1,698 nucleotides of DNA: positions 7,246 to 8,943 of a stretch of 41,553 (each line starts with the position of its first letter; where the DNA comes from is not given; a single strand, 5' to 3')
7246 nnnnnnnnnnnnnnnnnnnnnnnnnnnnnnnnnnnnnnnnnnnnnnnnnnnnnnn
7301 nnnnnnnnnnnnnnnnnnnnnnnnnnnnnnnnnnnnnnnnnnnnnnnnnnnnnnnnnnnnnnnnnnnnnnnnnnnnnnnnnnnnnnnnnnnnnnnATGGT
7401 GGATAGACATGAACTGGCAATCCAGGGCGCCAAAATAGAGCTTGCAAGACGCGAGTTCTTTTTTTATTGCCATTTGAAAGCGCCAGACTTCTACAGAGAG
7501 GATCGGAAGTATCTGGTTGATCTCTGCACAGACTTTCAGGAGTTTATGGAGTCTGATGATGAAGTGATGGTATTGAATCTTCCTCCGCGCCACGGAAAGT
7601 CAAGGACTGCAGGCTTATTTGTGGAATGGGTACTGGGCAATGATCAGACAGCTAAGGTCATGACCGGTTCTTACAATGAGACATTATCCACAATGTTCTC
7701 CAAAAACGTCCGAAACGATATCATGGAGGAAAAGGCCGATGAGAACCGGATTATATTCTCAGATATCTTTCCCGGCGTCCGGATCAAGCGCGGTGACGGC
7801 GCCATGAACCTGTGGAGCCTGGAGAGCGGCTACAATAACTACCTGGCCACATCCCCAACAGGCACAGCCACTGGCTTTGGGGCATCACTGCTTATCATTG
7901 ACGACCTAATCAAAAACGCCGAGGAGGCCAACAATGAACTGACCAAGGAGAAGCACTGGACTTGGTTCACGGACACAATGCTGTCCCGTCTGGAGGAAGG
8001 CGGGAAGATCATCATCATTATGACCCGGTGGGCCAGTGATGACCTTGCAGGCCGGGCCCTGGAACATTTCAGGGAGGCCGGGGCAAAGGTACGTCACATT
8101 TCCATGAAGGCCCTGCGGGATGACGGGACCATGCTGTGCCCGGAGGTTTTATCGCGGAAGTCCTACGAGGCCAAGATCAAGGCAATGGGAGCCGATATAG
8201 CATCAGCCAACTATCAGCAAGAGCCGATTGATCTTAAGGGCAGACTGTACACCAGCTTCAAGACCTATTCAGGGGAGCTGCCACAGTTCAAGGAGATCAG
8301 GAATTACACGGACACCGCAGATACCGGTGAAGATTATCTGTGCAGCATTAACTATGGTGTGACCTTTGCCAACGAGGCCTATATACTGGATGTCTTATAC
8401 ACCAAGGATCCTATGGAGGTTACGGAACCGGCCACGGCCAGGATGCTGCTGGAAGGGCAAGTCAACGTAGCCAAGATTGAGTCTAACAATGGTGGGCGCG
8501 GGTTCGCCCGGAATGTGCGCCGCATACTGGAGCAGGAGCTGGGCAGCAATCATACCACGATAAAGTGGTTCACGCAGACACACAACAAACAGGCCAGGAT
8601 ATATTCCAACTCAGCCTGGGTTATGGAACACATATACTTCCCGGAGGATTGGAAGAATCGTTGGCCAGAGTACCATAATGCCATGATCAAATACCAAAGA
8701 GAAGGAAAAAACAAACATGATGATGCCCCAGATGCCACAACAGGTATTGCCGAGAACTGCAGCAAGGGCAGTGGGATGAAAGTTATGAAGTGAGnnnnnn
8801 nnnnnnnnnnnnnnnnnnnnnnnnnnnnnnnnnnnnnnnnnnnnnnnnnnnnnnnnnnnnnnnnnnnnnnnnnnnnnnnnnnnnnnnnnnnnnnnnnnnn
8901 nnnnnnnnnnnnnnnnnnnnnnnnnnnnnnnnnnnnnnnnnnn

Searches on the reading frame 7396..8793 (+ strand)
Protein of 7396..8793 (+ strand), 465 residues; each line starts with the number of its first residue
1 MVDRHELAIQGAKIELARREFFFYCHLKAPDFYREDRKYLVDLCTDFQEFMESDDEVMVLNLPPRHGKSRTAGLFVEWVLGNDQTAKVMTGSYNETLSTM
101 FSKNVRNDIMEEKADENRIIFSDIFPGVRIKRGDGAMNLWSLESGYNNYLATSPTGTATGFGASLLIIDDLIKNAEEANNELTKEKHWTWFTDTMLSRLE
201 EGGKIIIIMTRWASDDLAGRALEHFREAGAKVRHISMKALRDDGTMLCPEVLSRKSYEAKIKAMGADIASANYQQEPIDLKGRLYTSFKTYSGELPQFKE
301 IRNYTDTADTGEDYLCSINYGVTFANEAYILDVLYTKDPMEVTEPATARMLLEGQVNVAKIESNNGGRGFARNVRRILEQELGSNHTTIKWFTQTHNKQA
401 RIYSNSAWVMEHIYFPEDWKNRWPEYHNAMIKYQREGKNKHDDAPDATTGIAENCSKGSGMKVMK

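Call 71: search_protein_families(library=phrogs, proteins=[window:7396-8793:+], max_evalue=0.00001)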
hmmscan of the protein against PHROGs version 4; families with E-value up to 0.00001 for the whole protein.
window:7396-8793:+ (465 aa): 5 families
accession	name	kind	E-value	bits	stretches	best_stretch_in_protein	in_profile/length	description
phrog_30251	-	head and packaging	3.6e-222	740.9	1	7-444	7-449/799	terminase large subunit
phrog_38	-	head and packaging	4.5e-100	337.4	1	9-460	266-708/760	terminase large subunit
phrog_4758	-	head and packaging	7.2e-61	206.6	1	11-245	10-241/243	terminase large subunit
phrog_5573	-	head and packaging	1.3e-53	183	1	222-464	2-243/250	terminase large subunit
phrog_8148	-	head and packaging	2.4e-27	96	1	5-64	4-64/64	terminase small subunit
